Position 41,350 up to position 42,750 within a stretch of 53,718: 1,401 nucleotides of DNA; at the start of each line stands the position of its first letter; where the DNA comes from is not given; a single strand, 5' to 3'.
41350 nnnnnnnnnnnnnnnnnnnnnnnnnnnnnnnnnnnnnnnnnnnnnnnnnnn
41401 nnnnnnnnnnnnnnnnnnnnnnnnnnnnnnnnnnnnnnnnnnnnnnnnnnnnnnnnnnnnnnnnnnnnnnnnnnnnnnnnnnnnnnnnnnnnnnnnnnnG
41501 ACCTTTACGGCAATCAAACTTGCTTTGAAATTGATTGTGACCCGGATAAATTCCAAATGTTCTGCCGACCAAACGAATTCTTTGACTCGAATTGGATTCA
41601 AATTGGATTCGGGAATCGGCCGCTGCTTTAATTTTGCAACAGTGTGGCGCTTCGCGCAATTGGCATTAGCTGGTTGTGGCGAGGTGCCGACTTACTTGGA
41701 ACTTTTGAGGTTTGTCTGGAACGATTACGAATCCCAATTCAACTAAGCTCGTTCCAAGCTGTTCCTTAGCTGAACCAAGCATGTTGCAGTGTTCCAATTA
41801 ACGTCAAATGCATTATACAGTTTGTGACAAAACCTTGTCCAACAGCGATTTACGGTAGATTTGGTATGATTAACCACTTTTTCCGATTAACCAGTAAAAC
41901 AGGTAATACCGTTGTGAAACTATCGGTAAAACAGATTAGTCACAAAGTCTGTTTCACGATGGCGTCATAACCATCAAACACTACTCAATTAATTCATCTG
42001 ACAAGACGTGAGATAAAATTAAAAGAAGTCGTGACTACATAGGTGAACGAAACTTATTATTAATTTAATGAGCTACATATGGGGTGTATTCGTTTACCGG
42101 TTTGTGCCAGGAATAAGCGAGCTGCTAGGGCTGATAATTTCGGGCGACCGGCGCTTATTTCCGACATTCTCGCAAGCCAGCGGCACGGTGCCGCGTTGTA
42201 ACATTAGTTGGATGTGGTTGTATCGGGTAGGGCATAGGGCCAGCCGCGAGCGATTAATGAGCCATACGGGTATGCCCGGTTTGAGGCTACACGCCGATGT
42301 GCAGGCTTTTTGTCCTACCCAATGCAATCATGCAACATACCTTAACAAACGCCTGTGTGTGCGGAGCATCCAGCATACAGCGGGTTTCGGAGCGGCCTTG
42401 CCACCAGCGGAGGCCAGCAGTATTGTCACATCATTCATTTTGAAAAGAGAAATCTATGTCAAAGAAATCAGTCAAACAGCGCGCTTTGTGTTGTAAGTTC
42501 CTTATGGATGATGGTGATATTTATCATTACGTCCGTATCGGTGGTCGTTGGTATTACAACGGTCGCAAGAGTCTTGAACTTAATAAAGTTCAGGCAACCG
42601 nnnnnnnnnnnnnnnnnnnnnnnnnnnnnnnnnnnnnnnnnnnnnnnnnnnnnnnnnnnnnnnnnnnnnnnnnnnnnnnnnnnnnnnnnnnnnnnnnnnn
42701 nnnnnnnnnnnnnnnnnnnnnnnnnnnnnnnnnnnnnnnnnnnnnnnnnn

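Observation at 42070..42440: G+C-rich structured island between early gene clusters: candidate ncRNA or riboregulatory leader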

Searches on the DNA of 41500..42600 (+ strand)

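Call 6: search_dna_similar(query=window:41600-42500:+, collection=phages, mode=near, max_rows=30)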
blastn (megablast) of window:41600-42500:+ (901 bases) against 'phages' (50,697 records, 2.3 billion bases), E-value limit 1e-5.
Records with a match: 12; places in all: 12; records where one place covers at least 80% of the query: 0.
Best place of each record, by identity: 90-95% 1; 80-90% 7; 60-80% 4.
By first word of the organism name: Erwinia 10; Pantoea 2.
By host as written in the record: Erwinia amylovora 10; Pantoea agglomerans strain SER 2.
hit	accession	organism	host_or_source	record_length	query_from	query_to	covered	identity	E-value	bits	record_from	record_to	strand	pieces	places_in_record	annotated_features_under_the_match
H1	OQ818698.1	Erwinia phage Fougasse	Erwinia amylovora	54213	274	822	61%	78.9%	2e-94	351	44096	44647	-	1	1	none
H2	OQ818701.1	Erwinia phage Nougat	Erwinia amylovora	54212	274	822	61%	78.9%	2e-94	351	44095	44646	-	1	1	none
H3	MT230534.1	Pantoea phage vB_PagM_SSEM1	Pantoea agglomerans strain SER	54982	349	822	53%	78.3%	5e-76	291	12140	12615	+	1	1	hypothetical protein (x2)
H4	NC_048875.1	Pantoea phage vB_PagM_SSEM1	Pantoea agglomerans strain SER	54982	349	822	53%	78.3%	5e-76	291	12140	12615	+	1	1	hypothetical protein (x2)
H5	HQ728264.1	Erwinia phage vB_EamM-Y2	Erwinia amylovora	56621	713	822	12%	86.8%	2e-25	122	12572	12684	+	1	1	gp30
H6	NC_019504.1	Erwinia phage vB_EamM-Y2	Erwinia amylovora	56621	713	822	12%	86.8%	2e-25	122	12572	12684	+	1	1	gp30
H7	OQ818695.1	Erwinia phage Berlingot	Erwinia amylovora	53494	717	822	12%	85.8%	1e-21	110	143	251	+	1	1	none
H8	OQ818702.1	Erwinia phage Orgeat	Erwinia amylovora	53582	717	822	12%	85.8%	1e-21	110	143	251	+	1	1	none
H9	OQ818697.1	Erwinia phage Farigoule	Erwinia amylovora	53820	720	822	11%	87.2%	3e-23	115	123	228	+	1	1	none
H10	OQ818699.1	Erwinia phage Mauresque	Erwinia amylovora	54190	720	821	11%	87.0%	1e-22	113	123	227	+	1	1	none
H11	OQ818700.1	Erwinia phage Navette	Erwinia amylovora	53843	720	821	11%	87.0%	1e-22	113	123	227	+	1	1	none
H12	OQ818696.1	Erwinia phage Calisson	Erwinia amylovora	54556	746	821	8%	92.4%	1e-21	110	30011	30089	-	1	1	none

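Call 7: search_dna_similar(query=window:41600-42500:+, collection=phages, mode=distant, max_rows=40)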
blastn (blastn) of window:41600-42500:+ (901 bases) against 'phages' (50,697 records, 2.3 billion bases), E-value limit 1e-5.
Records with a match: 22; places in all: 27; records where one place covers at least 80% of the query: 2.
Best place of each record, by identity: 80-90% 3; 60-80% 19.
By first word of the organism name: Erwinia 20; Pantoea 2.
By host as written in the record: Erwinia amylovora 14; Pantoea agglomerans strain SER 2; Erwinia amylovora 4/82 2; Erwinia amylovora YKB 14808 2; Erwinia amylovora YBK14808 1; Erwinia sp. SH40 1.
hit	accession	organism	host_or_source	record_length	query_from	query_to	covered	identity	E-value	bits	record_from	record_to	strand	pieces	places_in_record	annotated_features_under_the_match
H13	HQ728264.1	Erwinia phage vB_EamM-Y2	Erwinia amylovora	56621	30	822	88%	69.3%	2e-79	303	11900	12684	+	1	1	gp30 | gp29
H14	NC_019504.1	Erwinia phage vB_EamM-Y2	Erwinia amylovora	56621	30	822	88%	69.3%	2e-79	303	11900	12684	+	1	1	gp30 | gp29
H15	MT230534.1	Pantoea phage vB_PagM_SSEM1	Pantoea agglomerans strain SER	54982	30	822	74%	77.9%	2e-86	500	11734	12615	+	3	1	hypothetical protein (x3)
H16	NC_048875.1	Pantoea phage vB_PagM_SSEM1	Pantoea agglomerans strain SER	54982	30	822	74%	77.9%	2e-86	500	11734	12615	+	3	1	hypothetical protein (x3)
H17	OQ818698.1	Erwinia phage Fougasse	Erwinia amylovora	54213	30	822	74%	77.3%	4e-106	472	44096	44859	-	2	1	hypothetical protein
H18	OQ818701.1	Erwinia phage Nougat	Erwinia amylovora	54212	30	822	74%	77.3%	4e-106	472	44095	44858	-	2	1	hypothetical protein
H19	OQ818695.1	Erwinia phage Berlingot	Erwinia amylovora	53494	30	617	51%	78.3%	2e-71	357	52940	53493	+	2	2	hypothetical protein (x2)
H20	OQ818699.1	Erwinia phage Mauresque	Erwinia amylovora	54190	30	617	51%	77.3%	4e-62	326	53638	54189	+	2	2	hypothetical protein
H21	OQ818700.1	Erwinia phage Navette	Erwinia amylovora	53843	30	617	51%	77.3%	4e-62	326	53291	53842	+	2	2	hypothetical protein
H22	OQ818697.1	Erwinia phage Farigoule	Erwinia amylovora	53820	30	617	51%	77.1%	4e-62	321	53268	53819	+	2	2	hypothetical protein (x2)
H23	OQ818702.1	Erwinia phage Orgeat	Erwinia amylovora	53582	30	617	51%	76.5%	1e-61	318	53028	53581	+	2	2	hypothetical protein (x2)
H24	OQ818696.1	Erwinia phage Calisson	Erwinia amylovora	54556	30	821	46%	80.2%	1e-36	348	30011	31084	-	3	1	putative exonuclease | hypothetical protein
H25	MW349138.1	Erwinia phage pEa_SNUABM_27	Erwinia amylovora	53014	297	808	40%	74.6%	7e-28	211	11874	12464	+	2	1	hypothetical protein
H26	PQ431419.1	Erwinia phage EaPF9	Erwinia amylovora 4/82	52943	297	808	40%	73.9%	1e-23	196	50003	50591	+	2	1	hypothetical protein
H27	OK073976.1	Erwinia phage Fifi44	Erwinia amylovora YKB 14808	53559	297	804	40%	74.1%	1e-24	200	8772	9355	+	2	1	hypothetical protein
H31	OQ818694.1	Erwinia phage Aioli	Erwinia amylovora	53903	297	808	40%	73.1%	8e-21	186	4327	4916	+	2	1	hypothetical protein (x2)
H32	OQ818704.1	Erwinia phage Papaline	Erwinia amylovora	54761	30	490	38%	77.7%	3e-45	251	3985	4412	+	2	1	hypothetical protein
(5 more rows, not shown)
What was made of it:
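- Tried and rejected: Five French phage records open inside the island (call 7).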

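Call 8: get_annotated_region(hit=H1, flank=4000)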
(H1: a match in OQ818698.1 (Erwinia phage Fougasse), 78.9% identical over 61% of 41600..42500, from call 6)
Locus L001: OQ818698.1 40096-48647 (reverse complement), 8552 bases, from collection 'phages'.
description: Erwinia phage Fougasse, complete genome.
organism: Erwinia phage Fougasse (NCBI taxid 3056596)
taxonomy: Viruses; Duplodnaviria; Heunggongvirae; Uroviricota; Caudoviricetes; Chaseviridae; Cleopatravirinae; Loessnervirus; Loessnervirus Y2
host: Erwinia amylovora; source: soil - apple; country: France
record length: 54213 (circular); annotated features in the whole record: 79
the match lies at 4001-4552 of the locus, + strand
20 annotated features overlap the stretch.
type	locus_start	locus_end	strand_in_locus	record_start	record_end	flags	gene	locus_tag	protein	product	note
CDS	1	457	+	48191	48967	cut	-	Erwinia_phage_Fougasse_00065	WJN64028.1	hypothetical protein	-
CDS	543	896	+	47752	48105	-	-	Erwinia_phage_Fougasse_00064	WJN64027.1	hypothetical protein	-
CDS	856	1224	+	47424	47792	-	-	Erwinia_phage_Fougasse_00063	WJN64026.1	hypothetical protein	-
CDS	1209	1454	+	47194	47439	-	-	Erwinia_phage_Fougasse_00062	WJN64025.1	hypothetical protein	-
CDS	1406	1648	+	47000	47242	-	-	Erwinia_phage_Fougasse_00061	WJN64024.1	hypothetical protein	-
CDS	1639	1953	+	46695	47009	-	-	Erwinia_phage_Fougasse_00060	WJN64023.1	hypothetical protein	-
CDS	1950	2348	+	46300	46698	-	-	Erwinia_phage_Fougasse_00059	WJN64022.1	L-alanyl-D-glutamate peptidase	L-alanyl-D-glutamate peptidase [Pantoea phage vB_PagM_SSEM1]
CDS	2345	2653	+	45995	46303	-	-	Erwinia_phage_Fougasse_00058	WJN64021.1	hypothetical protein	-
CDS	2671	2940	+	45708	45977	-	-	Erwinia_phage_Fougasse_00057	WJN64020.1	hypothetical protein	-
CDS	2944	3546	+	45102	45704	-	-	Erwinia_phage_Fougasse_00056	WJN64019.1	putative antirestriction protein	putative antirestriction protein [Pantoea phage vB_PagM_SSEM1]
CDS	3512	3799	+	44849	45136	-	-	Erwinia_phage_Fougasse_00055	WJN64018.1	hypothetical protein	-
CDS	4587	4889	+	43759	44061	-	-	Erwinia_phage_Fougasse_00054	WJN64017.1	hypothetical protein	-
CDS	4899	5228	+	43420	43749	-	-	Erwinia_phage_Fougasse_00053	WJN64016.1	hypothetical protein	-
CDS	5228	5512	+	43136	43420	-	-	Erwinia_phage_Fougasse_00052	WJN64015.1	hypothetical protein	-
CDS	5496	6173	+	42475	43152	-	-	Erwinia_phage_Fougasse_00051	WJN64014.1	hypothetical protein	-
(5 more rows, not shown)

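Call 9: get_annotated_region(hit=H3, flank=4000)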
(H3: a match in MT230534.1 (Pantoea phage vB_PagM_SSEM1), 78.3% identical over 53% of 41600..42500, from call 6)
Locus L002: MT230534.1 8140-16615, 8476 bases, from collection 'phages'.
description: Pantoea phage vB_PagM_SSEM1, complete genome.
organism: Pantoea phage vB_PagM_SSEM1 (NCBI taxid 2721760)
taxonomy: Viruses; Duplodnaviria; Heunggongvirae; Uroviricota; Caudoviricetes; Chaseviridae; Cleopatravirinae; Loessnervirus; Loessnervirus SSEM1
host: Pantoea agglomerans strain SER; source: red currant; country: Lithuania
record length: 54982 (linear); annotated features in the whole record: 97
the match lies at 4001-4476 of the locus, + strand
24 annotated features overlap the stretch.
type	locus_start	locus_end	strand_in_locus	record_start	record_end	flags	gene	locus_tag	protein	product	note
CDS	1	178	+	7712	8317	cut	-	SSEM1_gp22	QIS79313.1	hypothetical protein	-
CDS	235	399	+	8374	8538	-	-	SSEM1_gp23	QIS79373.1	hypothetical protein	-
CDS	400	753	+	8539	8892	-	-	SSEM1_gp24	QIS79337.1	hypothetical protein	-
CDS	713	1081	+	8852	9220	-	-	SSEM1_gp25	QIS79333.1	hypothetical protein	-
CDS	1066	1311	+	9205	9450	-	-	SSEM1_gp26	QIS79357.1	hypothetical protein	-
CDS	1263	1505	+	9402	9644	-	-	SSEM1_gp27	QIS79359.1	hypothetical protein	-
CDS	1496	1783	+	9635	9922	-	-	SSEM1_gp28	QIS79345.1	hypothetical protein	-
CDS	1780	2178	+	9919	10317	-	-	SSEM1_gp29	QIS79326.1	L-alanyl-D-glutamate peptidase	-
CDS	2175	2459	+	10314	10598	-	-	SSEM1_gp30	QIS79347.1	hypothetical protein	-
CDS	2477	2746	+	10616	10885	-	-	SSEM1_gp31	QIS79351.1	hypothetical protein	-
CDS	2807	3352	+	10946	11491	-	-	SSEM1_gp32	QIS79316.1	putative antirestriction protein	ArdA domain-containing protein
CDS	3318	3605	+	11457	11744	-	-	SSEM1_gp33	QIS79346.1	hypothetical protein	-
CDS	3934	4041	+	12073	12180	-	-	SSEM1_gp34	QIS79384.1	hypothetical protein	-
CDS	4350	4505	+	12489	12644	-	-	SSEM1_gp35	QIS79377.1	hypothetical protein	-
CDS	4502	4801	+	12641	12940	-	-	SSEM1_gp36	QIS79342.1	hypothetical protein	-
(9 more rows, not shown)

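Call 10: get_annotated_region(hit=H5, flank=4000)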
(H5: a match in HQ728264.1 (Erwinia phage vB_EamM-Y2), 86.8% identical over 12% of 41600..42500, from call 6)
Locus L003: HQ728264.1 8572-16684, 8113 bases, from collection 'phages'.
description: Erwinia phage vB_EamM-Y2, complete genome.
organism: Erwinia phage vB_EamM-Y2 (NCBI taxid 1051676)
taxonomy: Viruses; Duplodnaviria; Heunggongvirae; Uroviricota; Caudoviricetes; Chaseviridae; Cleopatravirinae; Loessnervirus; Loessnervirus Y2
host: Erwinia amylovora; source: -; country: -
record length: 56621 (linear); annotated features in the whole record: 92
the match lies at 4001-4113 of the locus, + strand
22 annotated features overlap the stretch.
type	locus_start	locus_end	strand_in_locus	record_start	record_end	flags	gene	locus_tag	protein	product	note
CDS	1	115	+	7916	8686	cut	-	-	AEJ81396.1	gp20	-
CDS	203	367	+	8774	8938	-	-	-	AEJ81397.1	gp21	-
CDS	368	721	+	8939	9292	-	-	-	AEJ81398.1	gp22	-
CDS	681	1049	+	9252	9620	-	-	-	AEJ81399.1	gp23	-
CDS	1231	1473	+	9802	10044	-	-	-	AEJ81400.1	gp24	-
CDS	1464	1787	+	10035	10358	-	-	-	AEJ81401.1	gp25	-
CDS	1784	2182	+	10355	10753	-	-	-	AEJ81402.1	gp26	-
CDS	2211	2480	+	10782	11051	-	-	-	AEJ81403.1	gp27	-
CDS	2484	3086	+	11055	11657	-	-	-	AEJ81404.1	gp28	-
CDS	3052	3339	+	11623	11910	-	-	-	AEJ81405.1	gp29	-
CDS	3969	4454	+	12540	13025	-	-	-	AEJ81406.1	gp30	-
CDS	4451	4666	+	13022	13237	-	-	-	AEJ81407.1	gp31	-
CDS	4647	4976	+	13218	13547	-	-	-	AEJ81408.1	gp32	-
CDS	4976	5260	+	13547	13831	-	-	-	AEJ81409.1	gp33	-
CDS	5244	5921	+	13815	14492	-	-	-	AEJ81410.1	gp34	-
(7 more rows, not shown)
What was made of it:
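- Some records annotate ORFs here, such as Y2 gp30 and SSEM1 gp35 (calls 9, 10).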

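Call 11: search_rna_families(source=window, start=41500, end=42600, threshold=evalue, max_evalue=10, show_alignments=2)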
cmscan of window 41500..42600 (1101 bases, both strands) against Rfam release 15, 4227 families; matches with E-value up to 10: 1.
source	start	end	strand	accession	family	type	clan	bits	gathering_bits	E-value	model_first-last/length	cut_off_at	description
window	41904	41983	-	RF03283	mir-1010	Gene; miRNA;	-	16.6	70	2.8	1-93/93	no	mir-1010 microRNA precursor family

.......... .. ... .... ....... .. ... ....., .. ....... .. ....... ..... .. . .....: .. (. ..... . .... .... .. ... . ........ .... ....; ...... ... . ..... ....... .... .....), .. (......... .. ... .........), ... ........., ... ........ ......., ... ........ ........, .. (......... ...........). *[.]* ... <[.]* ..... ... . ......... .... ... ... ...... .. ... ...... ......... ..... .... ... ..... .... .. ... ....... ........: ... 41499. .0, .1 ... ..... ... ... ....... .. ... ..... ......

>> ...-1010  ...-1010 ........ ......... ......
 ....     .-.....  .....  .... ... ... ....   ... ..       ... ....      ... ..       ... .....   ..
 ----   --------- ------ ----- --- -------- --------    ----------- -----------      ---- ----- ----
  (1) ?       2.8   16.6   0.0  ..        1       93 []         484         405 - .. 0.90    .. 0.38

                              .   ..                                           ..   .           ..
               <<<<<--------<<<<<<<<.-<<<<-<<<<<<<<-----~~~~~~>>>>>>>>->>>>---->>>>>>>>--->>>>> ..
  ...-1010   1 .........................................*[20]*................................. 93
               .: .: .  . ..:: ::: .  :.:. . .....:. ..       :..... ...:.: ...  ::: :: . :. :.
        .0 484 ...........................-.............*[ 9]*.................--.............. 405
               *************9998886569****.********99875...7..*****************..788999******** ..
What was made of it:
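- On Group I intron: No Intron_gpI hit (call 11).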

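Call 15: get_annotated_region(hit=H24, flank=1500)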
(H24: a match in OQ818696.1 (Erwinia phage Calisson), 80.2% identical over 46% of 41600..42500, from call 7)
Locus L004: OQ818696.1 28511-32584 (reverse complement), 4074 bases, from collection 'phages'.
description: Erwinia phage Calisson, complete genome.
organism: Erwinia phage Calisson (NCBI taxid 3056594)
taxonomy: Viruses; Duplodnaviria; Heunggongvirae; Uroviricota; Caudoviricetes; Chaseviridae; Cleopatravirinae; Loessnervirus; Loessnervirus Y2
host: Erwinia amylovora; source: soil - apple; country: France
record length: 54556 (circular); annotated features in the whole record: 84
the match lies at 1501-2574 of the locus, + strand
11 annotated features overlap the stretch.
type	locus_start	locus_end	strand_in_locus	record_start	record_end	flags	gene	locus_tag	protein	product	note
CDS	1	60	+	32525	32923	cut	-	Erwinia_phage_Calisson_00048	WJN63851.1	L-alanyl-D-glutamate peptidase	L-alanyl-D-glutamate peptidase [Pantoea phage vB_PagM_SSEM1]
CDS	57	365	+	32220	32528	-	-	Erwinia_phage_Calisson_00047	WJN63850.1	hypothetical protein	-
CDS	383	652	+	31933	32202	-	-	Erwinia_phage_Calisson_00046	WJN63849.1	hypothetical protein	-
CDS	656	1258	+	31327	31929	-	-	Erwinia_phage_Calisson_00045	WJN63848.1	putative antirestriction protein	putative antirestriction protein [Pantoea phage vB_PagM_SSEM1]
CDS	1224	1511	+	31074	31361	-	-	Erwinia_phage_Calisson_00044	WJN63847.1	hypothetical protein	-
CDS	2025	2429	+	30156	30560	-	-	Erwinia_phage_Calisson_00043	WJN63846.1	putative exonuclease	putative exonuclease SbcC [Enterobacteria phage phiEcoM-GJ1]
CDS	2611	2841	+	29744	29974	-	-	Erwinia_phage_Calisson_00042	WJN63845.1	hypothetical protein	-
CDS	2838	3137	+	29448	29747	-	-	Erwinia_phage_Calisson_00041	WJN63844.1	hypothetical protein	-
CDS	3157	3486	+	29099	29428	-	-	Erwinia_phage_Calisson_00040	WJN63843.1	hypothetical protein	-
CDS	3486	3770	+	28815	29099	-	-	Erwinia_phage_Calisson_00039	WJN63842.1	hypothetical protein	-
CDS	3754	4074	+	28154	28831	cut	-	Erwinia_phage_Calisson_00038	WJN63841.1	hypothetical protein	-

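Call 16: get_annotated_region(hit=H25, flank=1500)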
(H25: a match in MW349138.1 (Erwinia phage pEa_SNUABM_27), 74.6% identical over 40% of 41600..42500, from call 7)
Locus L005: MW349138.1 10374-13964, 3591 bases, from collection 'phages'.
description: Erwinia phage pEa_SNUABM_27, complete genome.
organism: Erwinia phage pEa_SNUABM_27 (NCBI taxid 2797306)
taxonomy: Viruses; Duplodnaviria; Heunggongvirae; Uroviricota; Caudoviricetes; Chaseviridae; Cleopatravirinae; Loessnervirus
host: Erwinia amylovora; source: stream water; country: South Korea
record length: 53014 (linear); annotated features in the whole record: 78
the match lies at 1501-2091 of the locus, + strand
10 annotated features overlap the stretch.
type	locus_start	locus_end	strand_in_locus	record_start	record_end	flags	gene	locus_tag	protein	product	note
CDS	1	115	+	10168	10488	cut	-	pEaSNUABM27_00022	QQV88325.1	hypothetical protein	-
CDS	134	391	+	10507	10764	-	-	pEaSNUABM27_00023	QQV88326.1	hypothetical protein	-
CDS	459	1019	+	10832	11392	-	-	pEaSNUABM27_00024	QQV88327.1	putative antirestriction protein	putative antirestriction protein, ArdA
CDS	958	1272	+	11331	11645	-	-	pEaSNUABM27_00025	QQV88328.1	hypothetical protein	-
CDS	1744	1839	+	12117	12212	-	-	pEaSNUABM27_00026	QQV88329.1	hypothetical protein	-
CDS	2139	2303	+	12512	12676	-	-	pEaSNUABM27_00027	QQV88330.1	hypothetical protein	-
CDS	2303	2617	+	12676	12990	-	-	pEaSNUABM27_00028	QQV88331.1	hypothetical protein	-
CDS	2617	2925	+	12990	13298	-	-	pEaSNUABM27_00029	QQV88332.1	hypothetical protein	-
CDS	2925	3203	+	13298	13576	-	-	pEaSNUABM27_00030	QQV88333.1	hypothetical protein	-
CDS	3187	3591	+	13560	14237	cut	-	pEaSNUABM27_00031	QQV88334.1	hypothetical protein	-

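Call 17: get_annotated_region(hit=H26, flank=1500)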
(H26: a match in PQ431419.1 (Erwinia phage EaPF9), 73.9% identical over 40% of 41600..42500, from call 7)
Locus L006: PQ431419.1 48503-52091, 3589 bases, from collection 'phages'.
description: Erwinia phage EaPF9, complete genome.
organism: Erwinia phage EaPF9 (NCBI taxid 3368496)
taxonomy: Viruses; Duplodnaviria; Heunggongvirae; Uroviricota; Caudoviricetes; Chaseviridae; Cleopatravirinae; Loessnervirus
host: Erwinia amylovora 4/82; source: -; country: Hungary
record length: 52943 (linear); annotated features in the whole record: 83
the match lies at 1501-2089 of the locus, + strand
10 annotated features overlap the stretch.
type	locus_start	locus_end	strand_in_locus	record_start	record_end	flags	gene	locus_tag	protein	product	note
CDS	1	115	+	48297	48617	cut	-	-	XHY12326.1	hypothetical protein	-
CDS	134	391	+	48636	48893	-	-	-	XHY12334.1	hypothetical protein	-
CDS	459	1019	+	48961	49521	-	-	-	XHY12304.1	hypothetical protein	-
CDS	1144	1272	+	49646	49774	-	-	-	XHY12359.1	hypothetical protein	-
CDS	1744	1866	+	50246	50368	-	-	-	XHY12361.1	hypothetical protein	-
CDS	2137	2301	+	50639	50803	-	-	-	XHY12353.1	hypothetical protein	-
CDS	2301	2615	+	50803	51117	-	-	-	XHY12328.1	hypothetical protein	-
CDS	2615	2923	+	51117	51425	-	-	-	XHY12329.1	hypothetical protein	-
CDS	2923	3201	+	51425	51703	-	-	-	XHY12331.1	hypothetical protein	-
CDS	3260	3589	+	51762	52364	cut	-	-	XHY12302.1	hypothetical protein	-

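Call 18: get_annotated_region(hit=H27, flank=1500)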
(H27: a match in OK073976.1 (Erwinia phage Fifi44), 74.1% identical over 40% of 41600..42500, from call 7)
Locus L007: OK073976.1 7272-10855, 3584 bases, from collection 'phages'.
description: Erwinia phage Fifi44, complete genome.
organism: Erwinia phage Fifi44 (NCBI taxid 2876597)
taxonomy: Viruses; Duplodnaviria; Heunggongvirae; Uroviricota; Caudoviricetes; Chaseviridae; Cleopatravirinae; Loessnervirus
host: Erwinia amylovora YKB 14808; source: water from pear orchard; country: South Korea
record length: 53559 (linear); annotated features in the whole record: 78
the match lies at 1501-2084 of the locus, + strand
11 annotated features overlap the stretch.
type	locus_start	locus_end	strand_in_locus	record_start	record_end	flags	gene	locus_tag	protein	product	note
CDS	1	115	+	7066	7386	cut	-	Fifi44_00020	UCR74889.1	hypothetical protein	-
CDS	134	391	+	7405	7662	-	-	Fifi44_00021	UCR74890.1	hypothetical protein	-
CDS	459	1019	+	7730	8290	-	-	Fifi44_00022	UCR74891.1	putative antirestriction protein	-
CDS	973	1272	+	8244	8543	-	-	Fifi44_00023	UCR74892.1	hypothetical protein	-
CDS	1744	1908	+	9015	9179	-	-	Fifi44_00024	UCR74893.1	hypothetical protein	-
CDS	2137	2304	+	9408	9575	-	-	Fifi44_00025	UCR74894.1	hypothetical protein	-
CDS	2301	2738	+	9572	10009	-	-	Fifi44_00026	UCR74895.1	hypothetical protein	-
CDS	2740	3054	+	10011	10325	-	-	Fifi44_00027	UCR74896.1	hypothetical protein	-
CDS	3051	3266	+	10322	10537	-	-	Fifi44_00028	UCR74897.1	hypothetical protein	-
CDS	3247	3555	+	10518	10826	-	-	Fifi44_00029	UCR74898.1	hypothetical protein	-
CDS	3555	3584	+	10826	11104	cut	-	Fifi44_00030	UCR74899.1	hypothetical protein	-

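Call 19: get_annotated_region(hit=H31, flank=1500)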
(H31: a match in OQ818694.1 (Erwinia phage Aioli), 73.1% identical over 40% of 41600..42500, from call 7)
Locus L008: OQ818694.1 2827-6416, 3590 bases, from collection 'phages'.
description: Erwinia phage Aioli, complete genome.
organism: Erwinia phage Aioli (NCBI taxid 3056490)
taxonomy: Viruses; Duplodnaviria; Heunggongvirae; Uroviricota; Caudoviricetes; Chaseviridae; Cleopatravirinae; Loessnervirus
host: Erwinia amylovora; source: soil - apple; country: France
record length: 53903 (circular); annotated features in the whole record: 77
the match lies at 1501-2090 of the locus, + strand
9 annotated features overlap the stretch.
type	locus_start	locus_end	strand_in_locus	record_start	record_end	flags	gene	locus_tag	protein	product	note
CDS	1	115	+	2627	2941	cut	-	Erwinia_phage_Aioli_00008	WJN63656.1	hypothetical protein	-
CDS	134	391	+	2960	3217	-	-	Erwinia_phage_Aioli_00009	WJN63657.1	hypothetical protein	-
CDS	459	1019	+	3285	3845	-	-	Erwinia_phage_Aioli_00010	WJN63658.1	putative antirestriction protein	putative antirestriction protein [Pantoea phage vB_PagM_SSEM1]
CDS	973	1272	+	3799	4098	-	-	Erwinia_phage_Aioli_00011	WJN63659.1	hypothetical protein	-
CDS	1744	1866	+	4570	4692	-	-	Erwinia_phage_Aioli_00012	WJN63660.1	hypothetical protein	-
CDS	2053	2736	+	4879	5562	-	-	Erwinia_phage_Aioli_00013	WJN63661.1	hypothetical protein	-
CDS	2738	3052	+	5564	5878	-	-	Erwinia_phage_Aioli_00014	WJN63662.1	hypothetical protein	-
CDS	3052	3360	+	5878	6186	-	-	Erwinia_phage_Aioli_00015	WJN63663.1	hypothetical protein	-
CDS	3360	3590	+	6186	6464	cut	-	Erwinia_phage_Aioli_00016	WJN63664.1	hypothetical protein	-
